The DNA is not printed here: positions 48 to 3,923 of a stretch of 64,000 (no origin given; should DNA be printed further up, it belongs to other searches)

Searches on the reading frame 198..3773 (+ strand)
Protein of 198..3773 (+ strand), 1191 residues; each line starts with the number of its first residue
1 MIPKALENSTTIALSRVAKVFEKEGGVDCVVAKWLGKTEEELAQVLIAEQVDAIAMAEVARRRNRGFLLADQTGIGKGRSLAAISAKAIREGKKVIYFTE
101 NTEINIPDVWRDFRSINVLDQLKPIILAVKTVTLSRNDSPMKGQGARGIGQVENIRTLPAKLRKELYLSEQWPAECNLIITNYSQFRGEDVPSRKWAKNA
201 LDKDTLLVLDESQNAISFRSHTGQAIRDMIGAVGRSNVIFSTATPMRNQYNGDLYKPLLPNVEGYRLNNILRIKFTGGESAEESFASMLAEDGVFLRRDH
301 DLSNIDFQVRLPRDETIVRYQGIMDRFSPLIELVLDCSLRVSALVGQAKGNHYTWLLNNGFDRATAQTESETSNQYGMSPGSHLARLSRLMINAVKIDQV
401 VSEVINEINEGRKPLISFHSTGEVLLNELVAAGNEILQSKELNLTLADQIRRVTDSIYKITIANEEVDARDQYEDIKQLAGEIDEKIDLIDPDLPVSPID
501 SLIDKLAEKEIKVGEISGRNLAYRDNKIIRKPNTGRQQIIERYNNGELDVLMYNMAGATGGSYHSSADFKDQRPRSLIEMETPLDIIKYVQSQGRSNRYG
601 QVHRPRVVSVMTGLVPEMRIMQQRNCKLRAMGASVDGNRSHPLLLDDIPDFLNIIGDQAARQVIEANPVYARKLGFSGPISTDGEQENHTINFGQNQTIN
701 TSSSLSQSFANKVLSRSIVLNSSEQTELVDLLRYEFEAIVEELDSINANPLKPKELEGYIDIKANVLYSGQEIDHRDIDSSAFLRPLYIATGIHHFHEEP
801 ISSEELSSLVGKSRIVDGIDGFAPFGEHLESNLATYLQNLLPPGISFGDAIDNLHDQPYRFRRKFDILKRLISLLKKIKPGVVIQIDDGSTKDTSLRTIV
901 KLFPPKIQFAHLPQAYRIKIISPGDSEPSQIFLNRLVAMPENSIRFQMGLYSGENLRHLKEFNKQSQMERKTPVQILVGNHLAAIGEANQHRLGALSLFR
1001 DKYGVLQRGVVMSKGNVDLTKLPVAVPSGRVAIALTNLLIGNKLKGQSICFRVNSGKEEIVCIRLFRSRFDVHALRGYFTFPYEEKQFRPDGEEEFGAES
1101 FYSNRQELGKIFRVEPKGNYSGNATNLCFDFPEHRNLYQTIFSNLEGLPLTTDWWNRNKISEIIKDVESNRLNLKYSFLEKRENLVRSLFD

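Call 12: search_protein_families(library=pfam, proteins=[window:198-3773:+])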
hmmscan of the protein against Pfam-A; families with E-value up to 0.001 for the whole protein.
window:198-3773:+ (1191 aa): 2 families
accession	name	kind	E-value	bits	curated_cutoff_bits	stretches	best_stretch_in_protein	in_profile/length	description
PF13871.12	Helicase_C_4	-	3.5e-16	60.2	30.5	1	498-668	2-184/271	C-terminal domain on Strawberry notch homologue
PF13872.12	AAA_34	-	4.7e-08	32.7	27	1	60-245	56-224/306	P-loop containing NTP hydrolase pore-1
